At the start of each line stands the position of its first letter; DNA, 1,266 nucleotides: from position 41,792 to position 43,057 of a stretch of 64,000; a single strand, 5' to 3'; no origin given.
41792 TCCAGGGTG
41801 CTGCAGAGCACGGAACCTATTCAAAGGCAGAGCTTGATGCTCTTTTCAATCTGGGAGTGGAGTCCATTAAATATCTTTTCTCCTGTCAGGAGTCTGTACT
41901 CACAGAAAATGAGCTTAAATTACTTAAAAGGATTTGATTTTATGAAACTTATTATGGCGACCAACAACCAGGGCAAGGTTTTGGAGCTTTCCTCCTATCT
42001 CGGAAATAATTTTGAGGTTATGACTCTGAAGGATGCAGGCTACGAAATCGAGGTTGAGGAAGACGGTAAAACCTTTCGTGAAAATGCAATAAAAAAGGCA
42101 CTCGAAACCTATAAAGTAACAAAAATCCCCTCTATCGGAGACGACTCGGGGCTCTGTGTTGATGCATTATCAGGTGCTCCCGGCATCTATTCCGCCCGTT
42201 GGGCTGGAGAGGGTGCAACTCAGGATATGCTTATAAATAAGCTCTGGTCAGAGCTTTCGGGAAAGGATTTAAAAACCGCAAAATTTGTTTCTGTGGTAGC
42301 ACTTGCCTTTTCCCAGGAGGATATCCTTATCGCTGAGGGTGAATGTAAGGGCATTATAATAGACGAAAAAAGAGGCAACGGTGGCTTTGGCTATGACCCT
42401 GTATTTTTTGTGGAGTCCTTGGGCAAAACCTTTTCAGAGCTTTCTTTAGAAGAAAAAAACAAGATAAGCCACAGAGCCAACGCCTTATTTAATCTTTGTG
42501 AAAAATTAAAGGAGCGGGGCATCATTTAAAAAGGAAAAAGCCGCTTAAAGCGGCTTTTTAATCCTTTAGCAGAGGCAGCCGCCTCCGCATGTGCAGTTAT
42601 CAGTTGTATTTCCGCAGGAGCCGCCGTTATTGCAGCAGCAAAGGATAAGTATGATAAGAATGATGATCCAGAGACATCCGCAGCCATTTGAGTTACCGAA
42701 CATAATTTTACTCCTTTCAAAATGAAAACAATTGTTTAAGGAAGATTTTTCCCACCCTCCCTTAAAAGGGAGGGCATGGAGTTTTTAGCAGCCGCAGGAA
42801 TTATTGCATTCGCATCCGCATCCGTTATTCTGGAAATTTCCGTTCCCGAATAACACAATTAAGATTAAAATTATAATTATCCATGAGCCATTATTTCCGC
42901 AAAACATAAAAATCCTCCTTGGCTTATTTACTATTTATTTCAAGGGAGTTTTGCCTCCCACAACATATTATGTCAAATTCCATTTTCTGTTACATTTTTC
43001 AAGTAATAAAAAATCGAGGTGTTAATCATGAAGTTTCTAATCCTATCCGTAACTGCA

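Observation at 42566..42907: Two tandem unannotated Cys/Gly/Asn-rich tiny transmembrane peptides (YjcZ-like) with strong RBSs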

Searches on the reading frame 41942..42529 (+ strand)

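Call 26: search_protein_families(library=pfam, proteins=[window:41942-42529:+], max_evalue=0.00001)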
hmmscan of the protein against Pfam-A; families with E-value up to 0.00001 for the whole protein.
window:41942-42529:+ (195 aa): 1 family
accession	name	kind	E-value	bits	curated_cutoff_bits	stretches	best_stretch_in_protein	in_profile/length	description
PF01725.21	Ham1p_like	-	5e-63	212.8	22.5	1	3-187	1-185/186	Ham1 family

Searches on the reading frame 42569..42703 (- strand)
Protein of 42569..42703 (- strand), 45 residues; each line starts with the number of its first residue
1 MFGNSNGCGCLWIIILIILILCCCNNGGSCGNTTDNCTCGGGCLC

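Call 3: search_protein_families(library=ncbifam, proteins=[window:42569-42703:-], max_evalue=10)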
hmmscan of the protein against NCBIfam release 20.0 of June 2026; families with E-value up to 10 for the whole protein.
seq(45 aa): 0 families

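Call 4: search_protein_families(library=pfam, proteins=[window:42569-42703:-], max_evalue=10)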
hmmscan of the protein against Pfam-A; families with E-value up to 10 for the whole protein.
seq(45 aa): 0 families

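Call 8: find_homologous_proteins(query=window:42569-42703:-, max_evalue=10)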
Query seq(45 aa) (45 aa): 1 proteins with E <= 10 among 2 candidates.
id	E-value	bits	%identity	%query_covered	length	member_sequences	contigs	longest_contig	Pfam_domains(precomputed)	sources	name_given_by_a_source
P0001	8.3e+0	24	-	-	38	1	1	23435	-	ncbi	-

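Call 11: find_encoding_contigs(protein=P0001, flank=6000)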
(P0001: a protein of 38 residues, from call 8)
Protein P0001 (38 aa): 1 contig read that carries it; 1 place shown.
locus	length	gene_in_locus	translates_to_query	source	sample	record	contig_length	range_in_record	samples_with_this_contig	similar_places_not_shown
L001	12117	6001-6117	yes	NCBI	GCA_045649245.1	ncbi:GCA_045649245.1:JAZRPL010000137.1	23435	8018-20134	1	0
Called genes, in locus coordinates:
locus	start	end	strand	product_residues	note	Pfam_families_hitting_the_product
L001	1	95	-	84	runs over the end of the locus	PF04025:RemA-like (weak)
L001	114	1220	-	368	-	PF02463:SMC_N, PF13175:AAA_15, PF13476:AAA_23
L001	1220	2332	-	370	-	PF00712:DNA_pol3_beta, PF02767:DNA_pol3_beta_2, PF02768:DNA_pol3_beta_3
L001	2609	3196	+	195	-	PF01725:Ham1p_like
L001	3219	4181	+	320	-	PF02541:Ppx-GppA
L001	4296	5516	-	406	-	PF03734:YkuD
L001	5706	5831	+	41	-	-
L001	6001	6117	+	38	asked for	-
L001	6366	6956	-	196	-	PF07155:ECF-ribofla_trS (weak), PF12822:ECF_trnsprt, PF09515:Thia_YuaJ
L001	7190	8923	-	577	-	PF04294:VanW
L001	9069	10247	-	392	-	PF05673:DUF815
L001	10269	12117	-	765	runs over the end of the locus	PF13439:Glyco_transf_4, PF13477:Glyco_trans_4_2, PF13579:Glyco_trans_4_4, PF00534:Glycos_transf_1, PF13692:Glyco_trans_1_4, PF04230:PS_pyruv_trans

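Call 12: list_cluster_members(proteins=[P0001, window:42569-42703:-, window:42788-42907:-])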
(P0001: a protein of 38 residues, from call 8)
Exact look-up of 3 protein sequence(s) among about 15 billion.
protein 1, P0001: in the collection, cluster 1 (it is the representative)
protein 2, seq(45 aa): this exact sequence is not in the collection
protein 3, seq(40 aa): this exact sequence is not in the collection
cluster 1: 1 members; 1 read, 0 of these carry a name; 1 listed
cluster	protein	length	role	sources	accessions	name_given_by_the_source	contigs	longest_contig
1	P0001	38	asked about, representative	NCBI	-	-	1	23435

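Call 18: find_related_loci(query=A1, collection=genome_contigs, flank=5000)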
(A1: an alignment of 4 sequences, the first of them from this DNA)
Query A1 (45 aa) in genome_contigs; peptide patterns used: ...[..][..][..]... (x = any residue, [..] = any of these).
556 stretches matched a pattern, but none encodes a relative of the query by tblastn (E <= 1e-3).

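Call 32: search_protein_families(library=ncbifam, alignment_id=A2, max_evalue=1)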
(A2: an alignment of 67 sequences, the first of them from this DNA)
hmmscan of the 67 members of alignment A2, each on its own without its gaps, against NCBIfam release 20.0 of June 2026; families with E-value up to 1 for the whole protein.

A. member 1, seq(45 aa): 0 families

B. families by the number of members that match (of 67 scanned): 12 families
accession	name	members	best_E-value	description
NF011353.0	PRK14771.1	3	0.06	lipoprotein signal peptidase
TIGR01411.1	tatAE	1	0.0016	twin-arginine translocase TatA/TatE family subunit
NF047847.2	SS_mature_LptM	1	0.005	LPS translocon maturation chaperone LptM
NF047942.1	TatA_Rickett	1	0.0052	twin-arginine translocase TatA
NF002402.0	PRK01470.1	1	0.0088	twin arginine translocase protein A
NF001940.0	PRK00720.1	1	0.017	twin-arginine translocase TatA/TatE family subunit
TIGR00841.1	bass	1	0.029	bile acid:sodium symporter family transporter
NF002813.0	PRK02958.1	1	0.03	Sec-independent protein translocase subunit TatA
NF001854.0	PRK00575.1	1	0.076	Sec-independent protein translocase subunit TatA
NF010185.0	PRK13664.1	1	0.11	hypothetical protein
NF004374.0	PRK05740.1-5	1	0.17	preprotein translocase subunit SecE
NF058595.1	invert_tail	1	0.67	lipo-invert putative C-terminal anchoring domain-containing protein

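Call 33: search_protein_families(library=pfam, alignment_id=A2, max_evalue=1)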
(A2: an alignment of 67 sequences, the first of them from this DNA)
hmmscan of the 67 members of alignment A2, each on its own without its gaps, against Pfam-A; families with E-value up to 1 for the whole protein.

A. member 1, seq(45 aa): 0 families

B. families by the number of members that match (of 67 scanned): 9 families
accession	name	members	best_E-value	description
PF11587.13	Prion_bPrPp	2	0.01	Major prion protein bPrPp - N terminal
PF01736.22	Polyoma_agno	2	0.3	Polyomavirus agnoprotein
PF02416.21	TatA_B_E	1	0.022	mttA/Hcf106 family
PF12911.12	OppC_N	1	0.11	N-terminal TM domain of oligopeptide transport permease C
PF10717.14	ODV-E18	1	0.18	Occlusion-derived virus envelope protein ODV-E18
PF04906.18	Tweety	1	0.47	Tweety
PF11669.13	WBP-1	1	0.47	WW domain-binding protein 1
PF05739.25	SNARE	1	0.7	SNARE domain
PF07204.16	Orthoreo_P10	1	0.98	Orthoreovirus membrane fusion protein p10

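Call 34: find_homologous_proteins(query=A2, max_evalue=1)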
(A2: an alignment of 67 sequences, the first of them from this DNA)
Query A2 (67 sequences) (45 aa, profile of the alignment): 495 proteins with E <= 1 among 8000 candidates; the best 120 are listed.
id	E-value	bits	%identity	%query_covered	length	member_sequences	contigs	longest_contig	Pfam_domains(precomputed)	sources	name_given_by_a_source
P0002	5.5e-10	57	-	-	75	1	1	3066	-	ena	-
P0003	1.2e-9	56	-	-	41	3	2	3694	-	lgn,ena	-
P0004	3.6e-8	51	68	42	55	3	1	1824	-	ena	-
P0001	4.2e-8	51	-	-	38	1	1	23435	-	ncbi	-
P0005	5.0e-8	50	-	-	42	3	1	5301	-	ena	-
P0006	1.2e-7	49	72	40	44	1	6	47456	-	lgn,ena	-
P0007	1.4e-7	49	-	-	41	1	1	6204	-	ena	-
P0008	1.4e-7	49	-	-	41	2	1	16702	-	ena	-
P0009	1.7e-7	49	-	-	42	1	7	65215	-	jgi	-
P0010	1.9e-7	49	-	-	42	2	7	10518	-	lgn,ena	-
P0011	2.1e-7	48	-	-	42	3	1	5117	-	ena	-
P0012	3.0e-7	48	-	-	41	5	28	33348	-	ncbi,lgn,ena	-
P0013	3.5e-7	48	-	-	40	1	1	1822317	-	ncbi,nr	ncbi:MAG TPA: hypothetical protein OIM45_08575 [Clostridiaceae bacterium]|nr:hypothetical protein [C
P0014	3.9e-7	48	-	-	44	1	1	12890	-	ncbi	-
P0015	4.2e-7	48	-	-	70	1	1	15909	-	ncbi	-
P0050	4.4e-5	41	-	-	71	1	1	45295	-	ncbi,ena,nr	ncbi:MAG: chorion class high-cysteine HCB protein 13 [Firmicutes bacterium]|nr:chorion class high-cy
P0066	8.4e-5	40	-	-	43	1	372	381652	-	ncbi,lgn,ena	-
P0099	6.8e-4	37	-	-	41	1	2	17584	-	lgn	-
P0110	1.1e-3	37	37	60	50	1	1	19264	-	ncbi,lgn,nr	ncbi:MAG: hypothetical protein HPY74_13645 [Firmicutes bacterium]|nr:hypothetical protein [Bacillota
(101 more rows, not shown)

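Call 49: find_encoding_contigs(protein=P0066, flank=10000, max_places=4)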
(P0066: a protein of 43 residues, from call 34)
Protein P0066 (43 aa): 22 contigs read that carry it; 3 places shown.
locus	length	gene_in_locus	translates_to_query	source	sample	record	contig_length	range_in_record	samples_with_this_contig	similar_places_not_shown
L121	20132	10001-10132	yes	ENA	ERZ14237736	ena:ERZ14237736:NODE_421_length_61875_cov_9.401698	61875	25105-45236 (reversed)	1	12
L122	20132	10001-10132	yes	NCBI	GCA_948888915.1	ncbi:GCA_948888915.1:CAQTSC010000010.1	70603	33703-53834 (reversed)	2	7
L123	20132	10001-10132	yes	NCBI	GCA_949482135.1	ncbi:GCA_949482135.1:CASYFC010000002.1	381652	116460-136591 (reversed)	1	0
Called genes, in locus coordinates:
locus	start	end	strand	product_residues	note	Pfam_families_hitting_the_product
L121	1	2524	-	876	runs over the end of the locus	PF17854:FtsK_alpha, PF01580:FtsK_SpoIIIE, PF09397:FtsK_gamma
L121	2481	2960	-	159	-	-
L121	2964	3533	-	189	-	PF03602:Cons_hypoth95, PF05175:MTS, PF02005:TRM (weak), PF06325:PrmA (weak), PF02086:MethyltransfD12 (faint)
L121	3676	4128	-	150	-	PF05103:DivIVA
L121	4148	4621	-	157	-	PF04472:SepF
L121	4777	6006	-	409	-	PF26018:BSH_RND_rel (weak), PF26011:Beta-barrel_RND_rel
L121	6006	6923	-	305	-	PF01745:IPT, PF01715:IPPT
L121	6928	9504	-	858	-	PF02518:HATPase_c, PF13589:HATPase_c_3, PF01119:DNA_mis_repair, PF08676:MutL_C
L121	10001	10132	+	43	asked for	-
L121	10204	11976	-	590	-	PF17297:PEPCK_N, PF00821:PEPCK_GTP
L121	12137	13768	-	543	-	PF00118:Cpn60_TCP1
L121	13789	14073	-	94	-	PF00166:Cpn10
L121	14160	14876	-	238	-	PF13421:Band_7_1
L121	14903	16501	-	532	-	PF06418:CTP_synth_N, PF00117:GATase, PF07722:Peptidase_C26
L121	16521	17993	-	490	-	PF08903:DUF1846, PF20921:DUF1846_C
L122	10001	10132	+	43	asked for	-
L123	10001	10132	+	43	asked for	-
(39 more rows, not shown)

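Call 55: search_protein_representatives(alignment_id=A4)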
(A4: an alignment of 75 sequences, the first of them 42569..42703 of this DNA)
Query: 75 sequences, 41 profile positions. Proteins with E-value up to 0.001 (for the whole library): 252; up to 1e-10: 0; up to 1e-30: 0. The best 150 are listed.
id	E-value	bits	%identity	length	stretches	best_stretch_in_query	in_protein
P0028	1.3e-09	53.9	-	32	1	8-32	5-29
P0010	1.7e-09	53.5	-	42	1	1-40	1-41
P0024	3.9e-09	52.3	-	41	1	1-39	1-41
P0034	4.4e-09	52.2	-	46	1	1-41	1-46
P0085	5.2e-09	51.9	-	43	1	1-39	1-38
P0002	6.2e-09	51.7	-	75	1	1-39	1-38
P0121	7.7e-09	51.4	-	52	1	1-39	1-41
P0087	1.1e-08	50.9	-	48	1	1-40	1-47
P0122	1.1e-08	50.8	-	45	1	1-40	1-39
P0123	1.3e-08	50.7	-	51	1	5-33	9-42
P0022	1.5e-08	50.5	-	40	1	1-37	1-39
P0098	1.8e-08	50.2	-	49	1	1-40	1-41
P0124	2.2e-08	49.9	-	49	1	1-30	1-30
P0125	2.4e-08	49.8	-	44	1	1-39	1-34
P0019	2.9e-08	49.6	-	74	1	1-41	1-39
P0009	1.4e-07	47.3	-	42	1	1-40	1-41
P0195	2.8e-05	40.0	-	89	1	2-38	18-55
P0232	9.8e-05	38.2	-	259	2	2-36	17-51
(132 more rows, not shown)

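Call 79: predict_structure(alignment_id=A6)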
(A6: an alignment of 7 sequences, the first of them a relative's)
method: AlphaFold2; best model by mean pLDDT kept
length: 71 residues; sequences in the alignment: 7
mean_pLDDT: 52.1   pTM: 0.27
mean pLDDT of the five models: 52.1, 51.3, 50.7, 48.6, 44.8
residues with pLDDT >= 90: 0; 70-90: 1; 50-70: 37; < 50: 33
segments of 3 or more residues with pLDDT < 50: 1-8, 33-37, 55-71
pLDDT, mean of each block of 10 residues (from residue 1): 43 55 63 52 65 49 39 33
secondary structure, 60 per line:
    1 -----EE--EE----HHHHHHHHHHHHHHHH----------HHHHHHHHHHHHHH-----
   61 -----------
elements in order: H16-31 H42-55

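Call 80: find_encoding_contigs(protein=P0110, flank=4000, max_places=2)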
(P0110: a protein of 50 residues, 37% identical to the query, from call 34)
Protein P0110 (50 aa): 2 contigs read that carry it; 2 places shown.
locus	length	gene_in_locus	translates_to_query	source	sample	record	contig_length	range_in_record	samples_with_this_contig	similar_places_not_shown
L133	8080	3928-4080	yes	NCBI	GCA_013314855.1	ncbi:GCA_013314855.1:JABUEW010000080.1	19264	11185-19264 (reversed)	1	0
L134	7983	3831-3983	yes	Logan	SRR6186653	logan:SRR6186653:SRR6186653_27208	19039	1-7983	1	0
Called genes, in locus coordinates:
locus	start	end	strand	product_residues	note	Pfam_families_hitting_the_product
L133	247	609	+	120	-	PF12840:HTH_20 (weak), PF01022:HTH_5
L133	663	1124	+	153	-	PF04024:PspC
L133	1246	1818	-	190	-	PF17248:DUF5317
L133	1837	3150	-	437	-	PF20972:MASE9, PF13487:HD_5, PF01966:HD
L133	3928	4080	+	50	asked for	-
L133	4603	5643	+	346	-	PF08443:RimK (faint), PF01071:GARS_A (weak), PF02222:ATP-grasp, PF02655:ATP-grasp_3, PF02786:CPSase_L_D2 (faint), PF07478:Dala_Dala_lig_C, PF13535:ATP-grasp_4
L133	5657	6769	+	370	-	PF13353:Fer4_12 (weak), PF04055:Radical_SAM, PF12544:LAM_C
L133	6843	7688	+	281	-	PF10418:DHODB_Fe-S_bind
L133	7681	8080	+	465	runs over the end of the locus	PF14691:Fer4_20, PF01262:AlaDh_PNT_C (faint), PF01946:Thi4 (weak), PF01266:DAO (weak), PF03486:HI0933_like (faint), PF07992:Pyr_redox_2, PF13450:NAD_binding_8 (weak), PF00070:Pyr_redox, +2 more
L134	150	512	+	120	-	PF12840:HTH_20 (weak), PF01022:HTH_5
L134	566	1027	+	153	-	PF04024:PspC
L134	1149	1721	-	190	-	PF17248:DUF5317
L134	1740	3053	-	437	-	PF20972:MASE9, PF13487:HD_5, PF01966:HD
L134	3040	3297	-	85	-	-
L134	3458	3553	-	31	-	-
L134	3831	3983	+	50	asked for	-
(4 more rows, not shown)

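Call 81: find_encoding_contigs(protein=P0099, flank=4000, max_places=2)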
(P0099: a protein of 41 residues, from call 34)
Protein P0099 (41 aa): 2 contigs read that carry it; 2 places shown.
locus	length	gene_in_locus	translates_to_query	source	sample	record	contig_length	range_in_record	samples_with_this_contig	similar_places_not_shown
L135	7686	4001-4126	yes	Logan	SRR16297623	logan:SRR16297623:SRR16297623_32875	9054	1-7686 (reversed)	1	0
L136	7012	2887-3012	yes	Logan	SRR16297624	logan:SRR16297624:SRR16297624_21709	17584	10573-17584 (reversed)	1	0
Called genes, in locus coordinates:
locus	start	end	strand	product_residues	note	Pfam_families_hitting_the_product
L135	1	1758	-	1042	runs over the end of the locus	?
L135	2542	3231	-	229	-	PF22624:AASDHPPT_N, PF01648:ACPS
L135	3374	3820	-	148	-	PF02082:Rrf2, PF03444:WHD_HrcA (weak)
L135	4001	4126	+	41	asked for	-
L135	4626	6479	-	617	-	PF00560:LRR_1 (faint), PF23952:LRR_EndoS (faint), PF13516:LRR_6 (faint), PF12799:LRR_4, PF13855:LRR_8, PF12799:LRR_4, PF00404:Dockerin_1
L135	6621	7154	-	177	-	-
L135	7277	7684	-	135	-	?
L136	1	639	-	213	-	?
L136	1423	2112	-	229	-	PF22624:AASDHPPT_N, PF01648:ACPS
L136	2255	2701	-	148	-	PF02082:Rrf2, PF03444:WHD_HrcA (weak)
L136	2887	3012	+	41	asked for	-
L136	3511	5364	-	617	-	PF00560:LRR_1 (faint), PF23952:LRR_EndoS (faint), PF13516:LRR_6 (faint), PF12799:LRR_4, PF13855:LRR_8, PF00404:Dockerin_1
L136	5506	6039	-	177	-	-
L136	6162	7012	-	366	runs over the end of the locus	PF00072:Response_reg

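Call 87: search_protein_families(library=phrogs, proteins=[window:42569-42703:-, P0066, P0013, P0009, P0050, P0099, P0110, P0232, P0195], max_evalue=0.1)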
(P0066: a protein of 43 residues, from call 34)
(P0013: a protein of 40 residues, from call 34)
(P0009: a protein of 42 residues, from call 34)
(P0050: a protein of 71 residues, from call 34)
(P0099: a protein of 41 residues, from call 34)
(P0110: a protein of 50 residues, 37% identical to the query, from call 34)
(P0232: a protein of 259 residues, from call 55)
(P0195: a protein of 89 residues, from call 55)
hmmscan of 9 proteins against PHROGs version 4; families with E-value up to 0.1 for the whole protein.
seq(45 aa): 0 families

P0066 (43 aa): 0 families

P0013 (40 aa): 0 families

P0009 (42 aa): 0 families

P0050 (71 aa): 1 family
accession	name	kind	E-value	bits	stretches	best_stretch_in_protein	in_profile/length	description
phrog_16490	-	unknown function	0.026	15.2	0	32-68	21-61/286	-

P0099 (41 aa): 0 families

P0110 (50 aa): 0 families

P0232 (259 aa): 2 families
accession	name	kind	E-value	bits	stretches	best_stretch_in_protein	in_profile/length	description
phrog_16490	-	unknown function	1.7e-38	133.9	1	6-229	9-225/286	-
phrog_9288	-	unknown function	0.00055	20.7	1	58-227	70-219/234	-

P0195 (89 aa): 2 families
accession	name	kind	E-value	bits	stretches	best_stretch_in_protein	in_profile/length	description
phrog_16490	-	unknown function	6.3e-09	36.9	1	7-57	9-61/286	-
phrog_12619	-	unknown function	0.046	14.8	1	28-54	31-57/59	-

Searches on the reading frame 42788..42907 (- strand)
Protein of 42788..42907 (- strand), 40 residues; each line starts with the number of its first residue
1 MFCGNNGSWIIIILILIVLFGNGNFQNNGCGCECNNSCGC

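Call 3: search_protein_families(library=ncbifam, proteins=[window:42788-42907:-], max_evalue=10)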
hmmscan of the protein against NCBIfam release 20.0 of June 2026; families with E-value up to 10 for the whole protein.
seq(40 aa): 6 families
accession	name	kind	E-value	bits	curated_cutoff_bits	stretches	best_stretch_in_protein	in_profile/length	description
TIGR01411.1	tatAE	subfamily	0.0016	17.9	53.9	1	8-23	6-21/47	twin-arginine translocase TatA/TatE family subunit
NF047942.1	TatA_Rickett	exception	0.0052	16.4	90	1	10-24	9-23/45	twin-arginine translocase TatA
NF002402.0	PRK01470.1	equivalog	0.0088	15.6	71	1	10-24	9-23/53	twin arginine translocase protein A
NF001940.0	PRK00720.1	equivalog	0.017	15.2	83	1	9-26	9-26/78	twin-arginine translocase TatA/TatE family subunit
NF002813.0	PRK02958.1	equivalog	0.03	14.5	83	1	9-29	9-29/73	Sec-independent protein translocase subunit TatA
NF001854.0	PRK00575.1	equivalog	0.076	13.7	72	1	8-22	8-22/94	Sec-independent protein translocase subunit TatA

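Call 4: search_protein_families(library=pfam, proteins=[window:42788-42907:-], max_evalue=10)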
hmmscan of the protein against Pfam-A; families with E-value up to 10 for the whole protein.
seq(40 aa): 2 families
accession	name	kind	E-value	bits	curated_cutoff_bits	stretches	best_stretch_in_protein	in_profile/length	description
PF02416.21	TatA_B_E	-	0.022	14.4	21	1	8-22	5-19/53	mttA/Hcf106 family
PF12911.12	OppC_N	-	0.11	12.8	23.9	1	7-21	19-33/53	N-terminal TM domain of oligopeptide transport permease C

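Call 10: find_homologous_proteins(query=window:42788-42907:-, max_evalue=10)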
Query seq(40 aa): 5 candidates shared short words with the query, none scored E <= 10.

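Call 87: search_protein_families(library=phrogs, proteins=[window:42788-42907:-], max_evalue=0.1)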
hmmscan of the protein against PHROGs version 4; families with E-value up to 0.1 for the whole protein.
seq(40 aa): 1 family
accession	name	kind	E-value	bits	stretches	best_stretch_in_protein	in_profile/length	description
phrog_36371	-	unknown function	0.043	14.6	1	9-21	20-32/44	-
